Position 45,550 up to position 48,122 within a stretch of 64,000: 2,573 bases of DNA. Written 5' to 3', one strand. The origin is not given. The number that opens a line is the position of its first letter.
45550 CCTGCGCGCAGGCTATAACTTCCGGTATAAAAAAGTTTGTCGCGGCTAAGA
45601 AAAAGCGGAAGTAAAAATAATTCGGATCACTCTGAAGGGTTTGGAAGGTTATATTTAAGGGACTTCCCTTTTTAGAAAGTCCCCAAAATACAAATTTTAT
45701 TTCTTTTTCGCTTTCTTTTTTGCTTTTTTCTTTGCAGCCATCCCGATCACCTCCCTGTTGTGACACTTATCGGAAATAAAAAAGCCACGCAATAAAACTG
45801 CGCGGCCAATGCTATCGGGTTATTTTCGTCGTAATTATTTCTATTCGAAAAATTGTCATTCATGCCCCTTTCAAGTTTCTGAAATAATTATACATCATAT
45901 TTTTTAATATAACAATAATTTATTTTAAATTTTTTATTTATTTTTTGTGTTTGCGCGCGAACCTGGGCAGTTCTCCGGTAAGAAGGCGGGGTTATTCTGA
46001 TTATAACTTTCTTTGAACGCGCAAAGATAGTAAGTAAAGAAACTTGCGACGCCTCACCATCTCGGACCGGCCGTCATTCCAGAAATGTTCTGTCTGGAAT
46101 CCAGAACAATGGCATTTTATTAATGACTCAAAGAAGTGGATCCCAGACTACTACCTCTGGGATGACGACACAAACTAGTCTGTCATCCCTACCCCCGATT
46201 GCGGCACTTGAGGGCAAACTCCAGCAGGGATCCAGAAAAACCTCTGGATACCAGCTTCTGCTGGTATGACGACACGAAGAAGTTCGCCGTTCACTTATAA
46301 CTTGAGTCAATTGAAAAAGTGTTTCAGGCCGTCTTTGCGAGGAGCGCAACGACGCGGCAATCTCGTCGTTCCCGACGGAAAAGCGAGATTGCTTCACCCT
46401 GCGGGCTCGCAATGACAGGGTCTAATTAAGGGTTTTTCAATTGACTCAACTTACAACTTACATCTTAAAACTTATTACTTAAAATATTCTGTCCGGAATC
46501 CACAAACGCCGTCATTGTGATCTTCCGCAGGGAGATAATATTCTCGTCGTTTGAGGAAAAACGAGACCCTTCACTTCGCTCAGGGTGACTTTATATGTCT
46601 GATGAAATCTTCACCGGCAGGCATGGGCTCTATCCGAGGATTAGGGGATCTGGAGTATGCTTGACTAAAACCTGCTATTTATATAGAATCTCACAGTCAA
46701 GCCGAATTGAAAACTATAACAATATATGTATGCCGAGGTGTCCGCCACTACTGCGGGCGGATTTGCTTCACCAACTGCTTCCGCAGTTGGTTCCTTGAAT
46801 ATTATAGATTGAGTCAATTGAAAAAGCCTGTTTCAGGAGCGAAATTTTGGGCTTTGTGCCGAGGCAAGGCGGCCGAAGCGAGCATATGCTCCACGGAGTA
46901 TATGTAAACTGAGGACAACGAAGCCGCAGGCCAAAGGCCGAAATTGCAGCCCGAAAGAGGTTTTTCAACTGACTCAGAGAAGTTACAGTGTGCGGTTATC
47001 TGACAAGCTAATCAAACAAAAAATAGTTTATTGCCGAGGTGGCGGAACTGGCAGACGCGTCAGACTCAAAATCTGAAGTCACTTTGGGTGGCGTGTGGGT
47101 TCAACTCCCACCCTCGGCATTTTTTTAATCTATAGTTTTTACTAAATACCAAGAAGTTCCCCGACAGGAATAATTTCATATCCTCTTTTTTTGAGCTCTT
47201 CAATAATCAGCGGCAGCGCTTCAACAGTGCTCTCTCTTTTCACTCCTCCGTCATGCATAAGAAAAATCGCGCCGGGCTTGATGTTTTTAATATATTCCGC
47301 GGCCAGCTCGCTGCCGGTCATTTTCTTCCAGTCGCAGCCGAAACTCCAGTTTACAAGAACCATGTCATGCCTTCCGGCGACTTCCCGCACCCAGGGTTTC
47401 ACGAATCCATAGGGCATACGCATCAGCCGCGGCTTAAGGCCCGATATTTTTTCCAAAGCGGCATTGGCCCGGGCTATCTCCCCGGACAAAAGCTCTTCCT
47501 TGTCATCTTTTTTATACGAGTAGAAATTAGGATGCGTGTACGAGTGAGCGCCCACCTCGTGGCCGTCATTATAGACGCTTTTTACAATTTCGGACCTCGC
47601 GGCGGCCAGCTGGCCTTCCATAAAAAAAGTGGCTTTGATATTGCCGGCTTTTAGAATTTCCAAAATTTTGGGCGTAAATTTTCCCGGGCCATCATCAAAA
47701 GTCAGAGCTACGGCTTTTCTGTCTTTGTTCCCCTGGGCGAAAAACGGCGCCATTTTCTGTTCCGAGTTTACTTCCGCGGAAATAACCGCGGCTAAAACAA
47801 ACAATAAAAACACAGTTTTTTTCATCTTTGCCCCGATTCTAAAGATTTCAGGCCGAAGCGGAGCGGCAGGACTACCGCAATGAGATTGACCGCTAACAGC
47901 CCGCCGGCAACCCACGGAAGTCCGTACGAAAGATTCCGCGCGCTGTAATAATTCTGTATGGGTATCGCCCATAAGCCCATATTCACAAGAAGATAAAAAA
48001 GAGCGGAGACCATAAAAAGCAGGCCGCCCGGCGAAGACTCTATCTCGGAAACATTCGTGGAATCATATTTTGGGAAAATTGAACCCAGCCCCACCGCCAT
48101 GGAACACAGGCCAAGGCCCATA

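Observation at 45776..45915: Stand-alone promoter-to-terminator unit: candidate ~105-nt small RNA (or small hydrophobic peptide gene)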

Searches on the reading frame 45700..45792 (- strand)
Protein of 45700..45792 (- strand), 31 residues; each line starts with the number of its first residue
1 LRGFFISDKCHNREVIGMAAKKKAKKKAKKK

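Call 68: list_cluster_members(proteins=[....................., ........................, window:45700-45792:-, window:45750-45863:-])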
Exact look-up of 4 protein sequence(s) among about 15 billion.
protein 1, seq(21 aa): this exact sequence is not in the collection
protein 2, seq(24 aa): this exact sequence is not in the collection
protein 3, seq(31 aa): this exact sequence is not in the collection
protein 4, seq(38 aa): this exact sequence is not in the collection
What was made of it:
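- The exact sequence is absent from 15 billion proteins (call 68).
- Tried and rejected: Longer extended forms are absent from the collection (call 68).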

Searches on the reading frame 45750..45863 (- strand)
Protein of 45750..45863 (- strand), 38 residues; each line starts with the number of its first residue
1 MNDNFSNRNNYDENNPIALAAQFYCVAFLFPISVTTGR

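Call 49: search_protein_representatives(protein=window:45750-45863:-)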
Query: 38 residues. Proteins with E-value up to 0.001 (for the whole library): 1; up to 1e-10: 1; up to 1e-30: 0. The best 1 are listed.
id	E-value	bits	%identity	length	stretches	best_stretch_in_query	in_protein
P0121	2.6e-18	78.9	100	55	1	1-38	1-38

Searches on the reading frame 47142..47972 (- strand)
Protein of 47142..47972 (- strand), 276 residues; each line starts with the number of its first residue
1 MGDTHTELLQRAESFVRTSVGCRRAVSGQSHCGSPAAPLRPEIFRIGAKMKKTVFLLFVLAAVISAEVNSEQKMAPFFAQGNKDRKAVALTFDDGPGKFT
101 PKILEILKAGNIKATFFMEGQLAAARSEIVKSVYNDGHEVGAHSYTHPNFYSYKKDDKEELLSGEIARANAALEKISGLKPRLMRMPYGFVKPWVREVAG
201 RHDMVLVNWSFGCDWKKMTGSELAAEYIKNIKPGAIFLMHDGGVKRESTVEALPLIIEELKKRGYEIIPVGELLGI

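Call 12: find_encoding_contigs(protein=window:47142-47972:-, flank=4000, max_places=10)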
Protein window:47142-47972:- (276 aa): no gene with exactly this product is on record in the collection.
